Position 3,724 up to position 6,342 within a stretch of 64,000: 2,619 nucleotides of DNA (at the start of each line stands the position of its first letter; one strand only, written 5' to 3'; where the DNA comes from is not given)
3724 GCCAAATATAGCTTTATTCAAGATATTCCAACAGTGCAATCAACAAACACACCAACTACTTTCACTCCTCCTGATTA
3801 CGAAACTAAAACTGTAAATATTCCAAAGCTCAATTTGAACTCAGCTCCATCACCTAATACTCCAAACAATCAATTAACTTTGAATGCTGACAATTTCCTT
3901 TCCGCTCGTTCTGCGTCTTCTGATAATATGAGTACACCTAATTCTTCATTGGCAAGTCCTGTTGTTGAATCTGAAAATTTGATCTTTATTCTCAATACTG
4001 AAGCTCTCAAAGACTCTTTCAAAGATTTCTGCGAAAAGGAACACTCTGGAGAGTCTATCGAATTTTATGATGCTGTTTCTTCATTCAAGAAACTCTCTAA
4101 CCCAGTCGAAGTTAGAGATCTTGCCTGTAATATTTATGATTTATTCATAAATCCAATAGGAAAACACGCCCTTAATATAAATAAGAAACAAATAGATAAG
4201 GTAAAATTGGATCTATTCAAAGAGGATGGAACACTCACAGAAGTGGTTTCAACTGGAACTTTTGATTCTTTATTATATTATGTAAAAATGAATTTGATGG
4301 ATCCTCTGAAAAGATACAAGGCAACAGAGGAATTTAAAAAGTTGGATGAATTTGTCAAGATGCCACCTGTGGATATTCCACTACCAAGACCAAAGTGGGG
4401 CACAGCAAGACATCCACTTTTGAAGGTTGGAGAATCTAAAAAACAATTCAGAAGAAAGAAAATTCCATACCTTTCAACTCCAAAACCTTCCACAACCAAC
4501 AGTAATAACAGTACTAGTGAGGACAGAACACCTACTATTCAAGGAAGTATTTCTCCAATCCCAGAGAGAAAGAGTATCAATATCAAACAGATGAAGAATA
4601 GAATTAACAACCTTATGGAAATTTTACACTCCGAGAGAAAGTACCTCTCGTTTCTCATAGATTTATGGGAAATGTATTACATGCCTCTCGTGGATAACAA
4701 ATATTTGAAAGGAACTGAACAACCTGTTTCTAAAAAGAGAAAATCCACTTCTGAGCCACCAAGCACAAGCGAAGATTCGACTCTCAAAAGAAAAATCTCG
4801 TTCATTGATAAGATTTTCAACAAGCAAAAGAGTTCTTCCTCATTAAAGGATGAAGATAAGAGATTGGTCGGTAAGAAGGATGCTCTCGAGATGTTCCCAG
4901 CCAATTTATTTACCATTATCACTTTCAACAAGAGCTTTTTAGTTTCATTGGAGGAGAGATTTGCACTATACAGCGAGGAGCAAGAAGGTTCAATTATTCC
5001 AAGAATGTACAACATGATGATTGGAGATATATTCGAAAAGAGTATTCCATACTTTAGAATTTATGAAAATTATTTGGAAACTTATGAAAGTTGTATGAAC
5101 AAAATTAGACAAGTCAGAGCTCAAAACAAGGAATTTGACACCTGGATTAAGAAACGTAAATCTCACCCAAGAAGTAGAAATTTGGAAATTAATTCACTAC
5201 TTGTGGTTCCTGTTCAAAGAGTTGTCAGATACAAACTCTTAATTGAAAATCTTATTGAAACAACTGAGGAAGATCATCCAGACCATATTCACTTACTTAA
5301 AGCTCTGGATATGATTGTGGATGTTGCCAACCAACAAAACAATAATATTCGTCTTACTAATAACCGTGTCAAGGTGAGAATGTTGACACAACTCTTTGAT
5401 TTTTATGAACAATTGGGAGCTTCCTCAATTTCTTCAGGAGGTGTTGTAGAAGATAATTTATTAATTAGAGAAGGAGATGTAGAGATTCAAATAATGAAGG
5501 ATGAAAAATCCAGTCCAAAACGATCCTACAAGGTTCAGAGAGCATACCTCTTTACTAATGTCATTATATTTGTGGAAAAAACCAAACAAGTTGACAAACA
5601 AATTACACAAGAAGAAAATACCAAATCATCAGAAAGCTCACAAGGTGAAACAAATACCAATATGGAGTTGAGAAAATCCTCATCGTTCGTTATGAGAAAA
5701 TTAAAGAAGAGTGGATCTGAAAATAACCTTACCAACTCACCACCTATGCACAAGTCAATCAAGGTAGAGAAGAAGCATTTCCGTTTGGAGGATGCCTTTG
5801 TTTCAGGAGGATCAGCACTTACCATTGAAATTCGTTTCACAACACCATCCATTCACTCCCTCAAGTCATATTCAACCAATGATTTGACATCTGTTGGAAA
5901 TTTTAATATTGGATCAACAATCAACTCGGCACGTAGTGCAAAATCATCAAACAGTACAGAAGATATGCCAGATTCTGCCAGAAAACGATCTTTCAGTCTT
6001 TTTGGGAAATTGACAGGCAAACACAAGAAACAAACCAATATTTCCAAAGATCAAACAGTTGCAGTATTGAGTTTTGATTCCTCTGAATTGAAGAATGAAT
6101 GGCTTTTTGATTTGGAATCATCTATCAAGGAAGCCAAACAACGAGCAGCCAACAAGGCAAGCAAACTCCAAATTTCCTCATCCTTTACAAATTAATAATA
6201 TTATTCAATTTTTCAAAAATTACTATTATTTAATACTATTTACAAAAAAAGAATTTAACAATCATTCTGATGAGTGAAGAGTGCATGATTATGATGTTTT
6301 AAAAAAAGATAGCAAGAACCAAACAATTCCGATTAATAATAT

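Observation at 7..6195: RGS-RhoGEF megaprotein with about 25 IQ motifs and an LRR block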

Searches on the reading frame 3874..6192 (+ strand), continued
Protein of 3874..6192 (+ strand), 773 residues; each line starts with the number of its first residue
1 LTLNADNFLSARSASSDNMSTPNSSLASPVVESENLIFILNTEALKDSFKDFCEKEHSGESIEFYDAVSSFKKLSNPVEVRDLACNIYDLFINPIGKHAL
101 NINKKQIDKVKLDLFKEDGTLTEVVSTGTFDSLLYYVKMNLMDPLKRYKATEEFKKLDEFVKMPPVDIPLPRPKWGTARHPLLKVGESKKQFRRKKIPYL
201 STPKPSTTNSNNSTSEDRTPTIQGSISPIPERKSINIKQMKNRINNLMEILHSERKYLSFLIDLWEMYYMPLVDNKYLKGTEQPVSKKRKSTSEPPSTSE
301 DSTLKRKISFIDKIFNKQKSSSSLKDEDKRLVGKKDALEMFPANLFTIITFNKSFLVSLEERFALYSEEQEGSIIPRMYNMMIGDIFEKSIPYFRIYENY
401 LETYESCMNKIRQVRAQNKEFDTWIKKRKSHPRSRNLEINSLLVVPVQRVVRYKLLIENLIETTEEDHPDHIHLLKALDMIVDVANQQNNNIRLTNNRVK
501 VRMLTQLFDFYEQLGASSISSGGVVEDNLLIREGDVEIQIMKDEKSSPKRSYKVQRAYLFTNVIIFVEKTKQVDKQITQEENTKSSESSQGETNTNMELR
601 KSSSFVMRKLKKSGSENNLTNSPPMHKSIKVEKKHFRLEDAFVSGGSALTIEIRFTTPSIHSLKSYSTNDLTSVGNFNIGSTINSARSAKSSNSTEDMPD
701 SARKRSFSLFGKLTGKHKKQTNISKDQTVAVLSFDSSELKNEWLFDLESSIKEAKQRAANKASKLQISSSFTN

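Call 65: search_protein_families(library=pfam, proteins=[P0035, P0093, P0140, P0154], max_evalue=0.001)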
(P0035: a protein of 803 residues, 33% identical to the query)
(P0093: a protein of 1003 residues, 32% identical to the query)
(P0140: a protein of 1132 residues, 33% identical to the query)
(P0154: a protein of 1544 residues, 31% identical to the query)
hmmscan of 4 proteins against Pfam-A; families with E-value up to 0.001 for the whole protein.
P0035 (803 aa): 8 families
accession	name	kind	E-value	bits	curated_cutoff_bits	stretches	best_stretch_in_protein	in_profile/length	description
PF00621.25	RhoGEF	-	7.4e-37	127.7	27.6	1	468-667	2-180/180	RhoGEF domain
PF13855.12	LRR_8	-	7.1e-13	48.5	27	1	229-285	2-60/61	Leucine rich repeat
PF12799.13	LRR_4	-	4.6e-11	43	27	2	204-241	2-36/44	Leucine Rich repeats (2 copies)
PF00560.39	LRR_1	-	1.6e-09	36.4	20.6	0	204-223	1-21/23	Leucine Rich Repeat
PF23598.1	LRR_14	-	2.1e-07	30.4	40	1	198-331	17-151/353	Leucine-rich repeat region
PF23952.1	LRR_EndoS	-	9.5e-05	23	27.9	0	196-238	75-116/116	Endo-beta-N-acetylglucosaminidase EndoS LRR domain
PF13516.12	LRR_6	-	0.0004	20.7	23.4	0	202-216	2-16/24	Leucine Rich repeat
PF13306.12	LRR_5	-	0.00081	19.7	27.7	0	200-307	9-111/127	BspA type Leucine rich repeat region (6 copies)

P0093 (1003 aa): 8 families
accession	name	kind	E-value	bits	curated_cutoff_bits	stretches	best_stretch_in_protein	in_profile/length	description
PF00621.25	RhoGEF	-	1.5e-30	107.2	27.6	1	553-740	5-177/180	RhoGEF domain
PF13855.12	LRR_8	-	2.1e-11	43.9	27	2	396-453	2-61/61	Leucine rich repeat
PF12799.13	LRR_4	-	1.5e-08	35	27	2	395-431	1-37/44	Leucine Rich repeats (2 copies)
PF23598.1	LRR_14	-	1.9e-08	33.9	40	1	396-495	48-146/353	Leucine-rich repeat region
PF00560.39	LRR_1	-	3.9e-07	29.3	20.6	0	419-440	1-23/23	Leucine Rich Repeat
PF23211.1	LRR_LRWD1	-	0.00016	21.9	28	0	396-465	22-84/190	Leucine-rich repeat and WD repeat-containing protein 1, LRR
PF12439.13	GDE_N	-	0.00029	20.8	27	1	807-959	57-206/219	Glycogen debranching enzyme N terminal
PF00169.35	PH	-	0.00088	20.2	25.1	1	859-911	44-103/105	PH domain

P0140 (1132 aa): 7 families
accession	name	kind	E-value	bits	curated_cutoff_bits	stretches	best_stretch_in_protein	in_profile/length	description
PF00621.25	RhoGEF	-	1.2e-33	117.2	27.6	1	620-809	3-175/180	RhoGEF domain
PF13855.12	LRR_8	-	5.2e-23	81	27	3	426-482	3-61/61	Leucine rich repeat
PF12799.13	LRR_4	-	7.3e-18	64.6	27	2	470-506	1-37/44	Leucine Rich repeats (2 copies)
PF23598.1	LRR_14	-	3.9e-11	42.8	40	2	468-549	45-123/353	Leucine-rich repeat region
PF00560.39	LRR_1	-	9e-10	37.2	20.6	0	471-492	1-23/23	Leucine Rich Repeat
PF13516.12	LRR_6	-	2.5e-06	27.5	23.4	0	517-529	3-15/24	Leucine Rich repeat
PF00169.35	PH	-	6.2e-06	27.1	25.1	1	930-987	42-104/105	PH domain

P0154 (1544 aa): 7 families
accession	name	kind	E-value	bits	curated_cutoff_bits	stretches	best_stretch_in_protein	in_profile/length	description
PF00615.24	RGS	-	1.3e-19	71.2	23.9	1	1139-1255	3-116/117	Regulator of G protein signaling domain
PF13855.12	LRR_8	-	1.4e-15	57.3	27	3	675-733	2-61/61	Leucine rich repeat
PF00621.25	RhoGEF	-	5.4e-11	43.4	27.6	1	1364-1493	1-98/180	RhoGEF domain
PF23598.1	LRR_14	-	3.5e-10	39.6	40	2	697-799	46-147/353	Leucine-rich repeat region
PF12799.13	LRR_4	-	2.3e-08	34.5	27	1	676-711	3-36/44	Leucine Rich repeats (2 copies)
PF00612.33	IQ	-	1.2e-07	31.3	20.3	0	491-505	7-21/21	IQ calmodulin-binding motif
PF00560.39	LRR_1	-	8.7e-05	22.4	20.6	0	722-742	1-22/23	Leucine Rich Repeat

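Call 66: list_cluster_members(proteins=[P0035, P0093, P0140, P0154, P0022, P0023, P0024, P0043, P0101, P0016])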
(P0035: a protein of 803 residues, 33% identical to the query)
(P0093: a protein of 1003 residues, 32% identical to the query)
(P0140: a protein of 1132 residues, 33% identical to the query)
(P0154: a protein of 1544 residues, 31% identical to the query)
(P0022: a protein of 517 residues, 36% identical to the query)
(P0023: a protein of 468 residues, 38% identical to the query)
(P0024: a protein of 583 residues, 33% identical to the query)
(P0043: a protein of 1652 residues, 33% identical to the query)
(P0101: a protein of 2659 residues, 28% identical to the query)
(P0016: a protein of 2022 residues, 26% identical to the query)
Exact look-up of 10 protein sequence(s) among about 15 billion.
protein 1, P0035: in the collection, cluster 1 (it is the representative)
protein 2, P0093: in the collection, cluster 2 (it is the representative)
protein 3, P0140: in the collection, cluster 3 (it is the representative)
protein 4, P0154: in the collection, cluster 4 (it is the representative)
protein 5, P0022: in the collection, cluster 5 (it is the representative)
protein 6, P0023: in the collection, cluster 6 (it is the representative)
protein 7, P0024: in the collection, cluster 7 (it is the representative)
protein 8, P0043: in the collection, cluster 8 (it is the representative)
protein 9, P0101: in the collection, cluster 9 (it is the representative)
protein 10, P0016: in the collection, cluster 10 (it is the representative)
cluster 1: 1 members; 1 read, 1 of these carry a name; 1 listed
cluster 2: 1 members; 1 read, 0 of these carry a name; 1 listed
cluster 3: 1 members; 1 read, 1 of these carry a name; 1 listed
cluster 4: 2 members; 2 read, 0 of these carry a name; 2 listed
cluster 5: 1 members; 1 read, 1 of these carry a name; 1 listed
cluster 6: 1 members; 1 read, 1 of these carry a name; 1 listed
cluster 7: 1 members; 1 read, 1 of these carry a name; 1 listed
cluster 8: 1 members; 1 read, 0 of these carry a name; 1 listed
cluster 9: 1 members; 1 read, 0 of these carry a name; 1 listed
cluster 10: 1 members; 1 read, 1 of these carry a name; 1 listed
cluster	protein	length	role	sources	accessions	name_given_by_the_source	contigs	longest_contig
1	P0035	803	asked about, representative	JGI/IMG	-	hypothetical protein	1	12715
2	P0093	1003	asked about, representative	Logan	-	-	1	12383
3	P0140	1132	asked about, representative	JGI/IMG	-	Leucine-rich repeat (LRR) protein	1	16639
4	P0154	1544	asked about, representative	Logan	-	-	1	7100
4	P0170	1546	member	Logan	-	-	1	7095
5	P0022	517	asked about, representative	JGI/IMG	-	hypothetical protein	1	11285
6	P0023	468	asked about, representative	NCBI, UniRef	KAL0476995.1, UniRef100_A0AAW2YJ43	hypothetical protein AKO1_006351 [Acrasis kona] | DH domain-containing protein n=1 Tax=Acrasis kona TaxID=1008807 RepID=A0AAW2YJ43_9EUKA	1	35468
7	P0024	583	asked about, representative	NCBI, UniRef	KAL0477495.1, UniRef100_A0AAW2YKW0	RacGEF [Acrasis kona] | RacGEF n=1 Tax=Acrasis kona TaxID=1008807 RepID=A0AAW2YKW0_9EUKA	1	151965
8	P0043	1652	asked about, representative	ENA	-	-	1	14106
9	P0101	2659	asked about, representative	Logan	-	-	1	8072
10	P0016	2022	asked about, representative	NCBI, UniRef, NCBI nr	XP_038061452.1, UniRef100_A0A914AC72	uncharacterized protein LOC119732129 [Patiria miniata] | DH domain-containing protein n=1 Tax=Patiria miniata TaxID=46514 RepID=A0A914AC72_PATMI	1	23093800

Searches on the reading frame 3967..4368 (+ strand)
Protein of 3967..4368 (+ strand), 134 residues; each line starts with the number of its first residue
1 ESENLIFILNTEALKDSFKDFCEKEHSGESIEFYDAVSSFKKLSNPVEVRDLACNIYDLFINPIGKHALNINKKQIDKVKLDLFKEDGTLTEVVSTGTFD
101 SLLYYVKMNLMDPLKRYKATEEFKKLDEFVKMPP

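Call 40: search_solved_structures(query=window:3967-4368:+, max_evalue=1, show_alignments=4)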
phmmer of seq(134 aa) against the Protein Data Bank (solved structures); distinct sequences matched with E-value up to 1: 34.
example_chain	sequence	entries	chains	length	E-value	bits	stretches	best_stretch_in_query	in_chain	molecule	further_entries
2crp_A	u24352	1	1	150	1e-05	29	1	16-74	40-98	Regulator of G-protein signaling 5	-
1fqi_A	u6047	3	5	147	1.5e-05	28.5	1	14-79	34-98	REGULATOR OF G-PROTEIN SIGNALING 9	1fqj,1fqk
1ezt_A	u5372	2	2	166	0.00012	25.6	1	3-73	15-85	REGULATOR OF G-PROTEIN SIGNALING 4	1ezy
2pbi_A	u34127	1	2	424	0.00013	25.5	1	15-78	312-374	Regulator of G-protein signaling 9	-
1agr_E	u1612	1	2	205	0.00019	25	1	3-73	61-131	RGS4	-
2i59_A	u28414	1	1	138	0.0002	24.9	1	12-86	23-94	Regulator of G-protein signaling 10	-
2dlr_A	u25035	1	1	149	0.00023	24.7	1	12-121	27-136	Regulator of G-protein signaling 10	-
2ihb_B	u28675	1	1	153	0.00042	23.8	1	12-74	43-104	Regulator of G-protein signalling 10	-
3c7k_B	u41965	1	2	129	0.00074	23.1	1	6-83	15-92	Regulator of G-protein signaling 16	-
2d9j_A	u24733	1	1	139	0.00081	22.9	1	15-90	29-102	Regulator of G-protein signalling 7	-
2a72_A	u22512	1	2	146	0.00081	22.9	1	15-91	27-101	Regulator of G-protein signalling 7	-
3c7l_A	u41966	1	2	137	0.00088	22.8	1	6-83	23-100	Regulator of G-protein signaling 16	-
2v4z_B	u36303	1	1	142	0.0017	21.9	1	17-72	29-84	REGULATOR OF G-PROTEIN SIGNALING 2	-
2dlv_A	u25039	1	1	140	0.0021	21.6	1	16-72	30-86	Regulator of G-protein signaling 18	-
2jm5_A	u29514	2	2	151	0.0025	21.4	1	16-72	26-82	Regulator of G-protein signaling 18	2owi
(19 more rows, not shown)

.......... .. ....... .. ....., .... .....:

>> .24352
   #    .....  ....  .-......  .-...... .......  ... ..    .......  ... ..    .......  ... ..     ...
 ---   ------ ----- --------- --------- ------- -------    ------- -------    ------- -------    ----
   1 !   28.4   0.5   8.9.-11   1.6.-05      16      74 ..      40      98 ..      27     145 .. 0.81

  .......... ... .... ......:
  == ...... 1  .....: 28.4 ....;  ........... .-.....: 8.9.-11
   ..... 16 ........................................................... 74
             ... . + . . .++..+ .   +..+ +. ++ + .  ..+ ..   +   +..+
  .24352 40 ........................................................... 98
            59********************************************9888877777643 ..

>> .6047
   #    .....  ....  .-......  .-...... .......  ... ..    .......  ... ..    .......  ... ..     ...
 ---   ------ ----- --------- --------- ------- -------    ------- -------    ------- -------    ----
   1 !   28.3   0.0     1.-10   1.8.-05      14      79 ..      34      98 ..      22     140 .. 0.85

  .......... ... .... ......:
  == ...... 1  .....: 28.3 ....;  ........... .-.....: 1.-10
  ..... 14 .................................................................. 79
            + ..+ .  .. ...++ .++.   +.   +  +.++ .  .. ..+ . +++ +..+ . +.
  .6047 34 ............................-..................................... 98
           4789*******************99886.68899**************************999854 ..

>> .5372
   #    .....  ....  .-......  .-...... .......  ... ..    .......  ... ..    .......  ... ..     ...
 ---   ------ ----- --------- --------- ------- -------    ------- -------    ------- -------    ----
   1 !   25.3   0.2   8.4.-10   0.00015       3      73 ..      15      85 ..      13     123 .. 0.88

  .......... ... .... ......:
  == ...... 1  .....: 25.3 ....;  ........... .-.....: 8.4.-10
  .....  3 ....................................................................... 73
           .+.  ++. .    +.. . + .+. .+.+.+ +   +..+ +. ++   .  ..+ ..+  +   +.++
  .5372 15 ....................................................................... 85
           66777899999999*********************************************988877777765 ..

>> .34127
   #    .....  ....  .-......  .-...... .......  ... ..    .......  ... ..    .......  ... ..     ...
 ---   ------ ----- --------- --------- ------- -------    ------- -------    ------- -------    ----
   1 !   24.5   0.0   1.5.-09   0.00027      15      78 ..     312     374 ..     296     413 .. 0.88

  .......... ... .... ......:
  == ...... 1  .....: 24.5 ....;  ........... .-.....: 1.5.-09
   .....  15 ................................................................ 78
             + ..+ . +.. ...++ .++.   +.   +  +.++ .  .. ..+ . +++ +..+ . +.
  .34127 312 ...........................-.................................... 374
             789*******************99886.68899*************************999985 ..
